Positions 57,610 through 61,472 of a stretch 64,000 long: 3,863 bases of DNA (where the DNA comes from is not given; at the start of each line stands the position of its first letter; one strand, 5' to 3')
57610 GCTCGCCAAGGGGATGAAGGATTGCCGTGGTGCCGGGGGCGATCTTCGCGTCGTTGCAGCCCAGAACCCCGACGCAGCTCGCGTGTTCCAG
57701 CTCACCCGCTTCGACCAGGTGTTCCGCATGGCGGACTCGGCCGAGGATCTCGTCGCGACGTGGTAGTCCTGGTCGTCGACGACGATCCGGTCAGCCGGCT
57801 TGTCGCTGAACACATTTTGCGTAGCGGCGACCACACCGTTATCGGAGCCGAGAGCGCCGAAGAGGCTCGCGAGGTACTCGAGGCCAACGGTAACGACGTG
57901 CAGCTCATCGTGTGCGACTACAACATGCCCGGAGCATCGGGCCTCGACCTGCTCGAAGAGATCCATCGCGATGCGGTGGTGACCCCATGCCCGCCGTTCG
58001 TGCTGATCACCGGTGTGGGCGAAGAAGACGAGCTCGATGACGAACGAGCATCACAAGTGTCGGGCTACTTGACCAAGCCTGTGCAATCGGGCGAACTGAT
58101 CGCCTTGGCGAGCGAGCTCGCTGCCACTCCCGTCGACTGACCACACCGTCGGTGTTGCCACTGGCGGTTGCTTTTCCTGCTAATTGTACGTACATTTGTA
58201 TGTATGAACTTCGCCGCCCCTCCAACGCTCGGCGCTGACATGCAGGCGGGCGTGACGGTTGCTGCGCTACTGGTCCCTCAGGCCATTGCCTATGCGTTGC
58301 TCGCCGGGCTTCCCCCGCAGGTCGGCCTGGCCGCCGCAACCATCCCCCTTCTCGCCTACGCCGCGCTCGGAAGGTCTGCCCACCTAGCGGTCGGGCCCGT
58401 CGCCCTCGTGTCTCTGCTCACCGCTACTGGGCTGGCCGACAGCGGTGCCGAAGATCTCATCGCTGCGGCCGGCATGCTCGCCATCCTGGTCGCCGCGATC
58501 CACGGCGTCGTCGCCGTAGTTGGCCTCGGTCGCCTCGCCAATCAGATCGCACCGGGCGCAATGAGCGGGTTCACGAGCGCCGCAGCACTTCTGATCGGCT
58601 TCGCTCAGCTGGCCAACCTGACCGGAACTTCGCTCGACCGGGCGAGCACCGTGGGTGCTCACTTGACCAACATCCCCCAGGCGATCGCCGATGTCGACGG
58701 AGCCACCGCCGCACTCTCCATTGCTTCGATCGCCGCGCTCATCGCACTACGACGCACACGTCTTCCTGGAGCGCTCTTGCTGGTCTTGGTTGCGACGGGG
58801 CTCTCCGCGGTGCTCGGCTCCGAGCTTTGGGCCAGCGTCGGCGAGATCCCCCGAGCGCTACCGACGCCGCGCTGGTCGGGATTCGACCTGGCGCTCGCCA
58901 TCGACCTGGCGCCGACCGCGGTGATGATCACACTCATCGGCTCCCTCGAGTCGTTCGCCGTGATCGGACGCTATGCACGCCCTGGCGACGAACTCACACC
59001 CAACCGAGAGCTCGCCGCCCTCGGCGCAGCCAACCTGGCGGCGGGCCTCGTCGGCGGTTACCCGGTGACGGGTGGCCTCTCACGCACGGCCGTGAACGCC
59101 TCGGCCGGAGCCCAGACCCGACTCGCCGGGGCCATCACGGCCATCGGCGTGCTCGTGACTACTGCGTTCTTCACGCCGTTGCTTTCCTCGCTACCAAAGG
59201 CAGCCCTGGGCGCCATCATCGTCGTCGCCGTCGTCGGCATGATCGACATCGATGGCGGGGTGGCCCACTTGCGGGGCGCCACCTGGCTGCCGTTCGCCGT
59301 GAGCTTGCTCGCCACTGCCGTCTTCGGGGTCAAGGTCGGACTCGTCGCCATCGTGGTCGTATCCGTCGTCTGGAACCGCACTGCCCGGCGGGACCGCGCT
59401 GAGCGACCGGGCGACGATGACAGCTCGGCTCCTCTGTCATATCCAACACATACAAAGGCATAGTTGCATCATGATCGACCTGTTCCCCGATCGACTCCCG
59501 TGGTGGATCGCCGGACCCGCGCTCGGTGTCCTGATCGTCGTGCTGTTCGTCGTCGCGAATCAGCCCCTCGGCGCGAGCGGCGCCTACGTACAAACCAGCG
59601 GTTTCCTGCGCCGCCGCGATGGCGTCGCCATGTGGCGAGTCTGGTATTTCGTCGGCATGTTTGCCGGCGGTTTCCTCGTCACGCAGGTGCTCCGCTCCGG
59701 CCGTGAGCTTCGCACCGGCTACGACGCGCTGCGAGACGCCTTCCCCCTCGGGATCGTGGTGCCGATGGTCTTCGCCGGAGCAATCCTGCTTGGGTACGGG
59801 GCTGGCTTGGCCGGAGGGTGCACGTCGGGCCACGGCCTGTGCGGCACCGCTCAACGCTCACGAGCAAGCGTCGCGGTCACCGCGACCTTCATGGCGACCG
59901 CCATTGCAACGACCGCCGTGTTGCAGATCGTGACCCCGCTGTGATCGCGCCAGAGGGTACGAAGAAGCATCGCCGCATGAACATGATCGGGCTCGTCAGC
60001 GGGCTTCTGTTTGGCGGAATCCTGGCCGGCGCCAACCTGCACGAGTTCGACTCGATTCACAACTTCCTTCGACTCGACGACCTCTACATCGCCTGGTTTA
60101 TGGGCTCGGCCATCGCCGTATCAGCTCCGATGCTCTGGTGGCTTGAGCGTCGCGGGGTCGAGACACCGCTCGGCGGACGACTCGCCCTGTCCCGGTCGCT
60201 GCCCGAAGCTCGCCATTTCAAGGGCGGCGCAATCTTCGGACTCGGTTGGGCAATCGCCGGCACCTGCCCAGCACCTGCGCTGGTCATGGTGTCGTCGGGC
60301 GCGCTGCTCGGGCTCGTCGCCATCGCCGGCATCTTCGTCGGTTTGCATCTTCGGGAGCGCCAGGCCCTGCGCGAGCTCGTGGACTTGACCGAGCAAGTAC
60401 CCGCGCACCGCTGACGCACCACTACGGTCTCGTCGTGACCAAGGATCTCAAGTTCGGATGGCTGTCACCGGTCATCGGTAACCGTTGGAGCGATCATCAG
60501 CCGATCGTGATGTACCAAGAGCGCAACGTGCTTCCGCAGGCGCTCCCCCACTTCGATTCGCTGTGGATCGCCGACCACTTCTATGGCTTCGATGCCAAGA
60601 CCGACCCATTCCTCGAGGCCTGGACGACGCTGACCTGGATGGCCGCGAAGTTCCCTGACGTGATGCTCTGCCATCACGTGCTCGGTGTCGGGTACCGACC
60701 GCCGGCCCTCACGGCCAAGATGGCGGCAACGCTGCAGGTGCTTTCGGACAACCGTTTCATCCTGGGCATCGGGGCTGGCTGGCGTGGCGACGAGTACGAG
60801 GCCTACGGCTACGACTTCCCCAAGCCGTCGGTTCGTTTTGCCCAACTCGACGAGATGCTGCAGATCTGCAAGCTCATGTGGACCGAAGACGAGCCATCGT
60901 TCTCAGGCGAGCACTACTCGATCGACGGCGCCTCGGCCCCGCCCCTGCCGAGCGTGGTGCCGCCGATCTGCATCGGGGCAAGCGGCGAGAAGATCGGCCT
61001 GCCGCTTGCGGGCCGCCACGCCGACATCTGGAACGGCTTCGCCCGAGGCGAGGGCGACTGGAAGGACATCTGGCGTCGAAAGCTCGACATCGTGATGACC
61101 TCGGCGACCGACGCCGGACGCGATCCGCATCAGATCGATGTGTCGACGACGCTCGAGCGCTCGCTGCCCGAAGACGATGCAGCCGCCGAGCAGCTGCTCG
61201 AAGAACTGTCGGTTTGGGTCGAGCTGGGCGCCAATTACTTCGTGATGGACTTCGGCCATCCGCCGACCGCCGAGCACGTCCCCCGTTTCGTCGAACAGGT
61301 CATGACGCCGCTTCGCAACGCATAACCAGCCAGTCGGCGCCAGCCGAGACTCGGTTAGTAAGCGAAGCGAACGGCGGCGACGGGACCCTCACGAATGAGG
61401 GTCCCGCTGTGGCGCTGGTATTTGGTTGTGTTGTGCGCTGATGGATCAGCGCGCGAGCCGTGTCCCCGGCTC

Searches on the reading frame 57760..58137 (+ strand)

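Call 39: search_protein_families(library=pfam, proteins=[window:57760-58137:+], max_evalue=1)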
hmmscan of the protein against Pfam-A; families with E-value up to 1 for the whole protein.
window:57760-58137:+ (126 aa): 4 families
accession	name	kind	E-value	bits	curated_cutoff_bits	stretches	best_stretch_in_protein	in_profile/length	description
PF00072.30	Response_reg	-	1.3e-19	70.8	30.2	1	3-116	1-109/111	Response regulator receiver domain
PF14555.12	UBA_4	-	0.011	15.9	21.8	1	27-48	10-30/43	UBA-like domain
PF22063.2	Pdc1_Ge1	-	0.11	12.9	25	1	55-106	17-71/125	Pdc1 Ge1 domain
PF06490.17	FleQ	-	0.15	12.8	22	1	3-114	2-100/108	Flagellar regulatory protein FleQ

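Call 67: search_protein_families(library=ncbifam, proteins=[window:57760-58137:+], max_evalue=0.001)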
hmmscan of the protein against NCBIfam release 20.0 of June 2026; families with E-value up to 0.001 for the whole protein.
window:57760-58137:+ (126 aa): 74 families (the best 25 are shown)
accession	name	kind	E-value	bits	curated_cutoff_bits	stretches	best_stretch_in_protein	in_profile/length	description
TIGR02154.1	PhoB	equivalog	3.4e-13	49.4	296.2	1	2-115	4-114/226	phosphate regulon transcriptional regulator PhoB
TIGR02956.1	TMAO_torS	equivalog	5.9e-13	47.8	676.5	1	3-116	704-815/967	TMAO reductase system sensor histidine kinase/response regulator TorS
TIGR01818.1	ntrC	equivalog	4.8e-12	45.4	558.6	1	3-118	1-111/463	nitrogen regulation protein NR(I)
NF053512.1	nitric_RR_NosR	exception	8.2e-12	44.9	400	1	3-117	1-111/422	response regulator c-di-GMP phosphodiesterase, NosR family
NF052313.1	T9SS_RR_PorX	equivalog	1.4e-11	43.9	300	1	4-112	4-107/513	T9SS response regulator signal transducer PorX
NF046026.1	HisKinCckACaul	equivalog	1.4e-10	40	1000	1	3-109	561-664/678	cell cycle histidine kinase CckA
NF047654.1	DiguCycDgcRLepto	equivalog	2.3e-10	39.9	500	1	3-115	5-114/295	diguanylate cyclase DgcR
NF045505.1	RR_RssB_Pseudo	equivalog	3.4e-10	39.5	700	1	3-110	8-110/394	two-component system response regulator RssB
NF007901.0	PRK10610.1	equivalog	3.6e-10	40.1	189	1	3-111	8-114/129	chemotaxis response regulator CheY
NF006900.1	PRK09390.1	equivalog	4.8e-10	39.3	255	1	2-115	6-114/203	response regulator FixJ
NF046020.1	HisKinCckABruc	equivalog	6.4e-10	37.5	1000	1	2-113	751-859/868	cell cycle histidine kinase CckA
NF052573.1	HisKinEspAMyxo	equivalog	7.8e-10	37.4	1400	1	3-73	635-703/755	serine histidine kinase EspA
NF007546.0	PRK10161.1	equivalog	1.3e-09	38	471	1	3-115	5-114/229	phosphate response regulator transcription factor PhoB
NF007708.0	PRK10403.1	equivalog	1.3e-09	37.8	343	1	3-75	9-81/215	nitrate/nitrite response regulator protein NarP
NF007969.0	PRK10693.1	equivalog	1.4e-09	37.4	329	1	3-108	10-110/337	two-component system response regulator RssB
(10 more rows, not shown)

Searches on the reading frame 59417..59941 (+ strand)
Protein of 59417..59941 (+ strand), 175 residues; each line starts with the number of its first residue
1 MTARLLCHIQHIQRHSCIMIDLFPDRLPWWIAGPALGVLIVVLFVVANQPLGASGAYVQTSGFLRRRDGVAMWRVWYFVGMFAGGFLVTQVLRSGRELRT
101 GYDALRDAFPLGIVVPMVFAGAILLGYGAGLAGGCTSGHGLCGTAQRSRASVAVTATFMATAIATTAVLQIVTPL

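Call 62: search_protein_families(library=pfam, proteins=[window:59417-59941:+], max_evalue=0.001)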
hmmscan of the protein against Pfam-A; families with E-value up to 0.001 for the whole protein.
window:59417-59941:+ (175 aa): 1 family
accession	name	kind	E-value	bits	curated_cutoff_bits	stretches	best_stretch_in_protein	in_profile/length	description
PF04143.19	Sulf_transp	-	2e-10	41.2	27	1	21-163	171-309/310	Sulphur transport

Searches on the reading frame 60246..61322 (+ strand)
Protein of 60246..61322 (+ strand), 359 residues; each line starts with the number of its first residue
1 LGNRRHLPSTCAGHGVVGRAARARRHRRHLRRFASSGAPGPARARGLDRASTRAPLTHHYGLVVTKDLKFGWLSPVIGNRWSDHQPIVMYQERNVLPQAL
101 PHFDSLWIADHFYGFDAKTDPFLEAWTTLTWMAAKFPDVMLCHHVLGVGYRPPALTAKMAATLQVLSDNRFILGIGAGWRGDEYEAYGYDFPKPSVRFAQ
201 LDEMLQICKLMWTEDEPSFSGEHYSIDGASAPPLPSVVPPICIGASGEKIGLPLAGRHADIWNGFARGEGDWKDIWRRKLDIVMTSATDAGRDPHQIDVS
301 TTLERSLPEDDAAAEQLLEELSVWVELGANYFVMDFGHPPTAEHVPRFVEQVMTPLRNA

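Call 39: search_protein_families(library=pfam, proteins=[window:60246-61322:+], max_evalue=1)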
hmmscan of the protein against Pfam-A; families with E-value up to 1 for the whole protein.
window:60246-61322:+ (359 aa): 1 family
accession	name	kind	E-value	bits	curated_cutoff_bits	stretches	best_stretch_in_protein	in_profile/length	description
PF00296.26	Bac_luciferase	-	1.3e-37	130.2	27.9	1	103-326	37-249/314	Luciferase-like monooxygenase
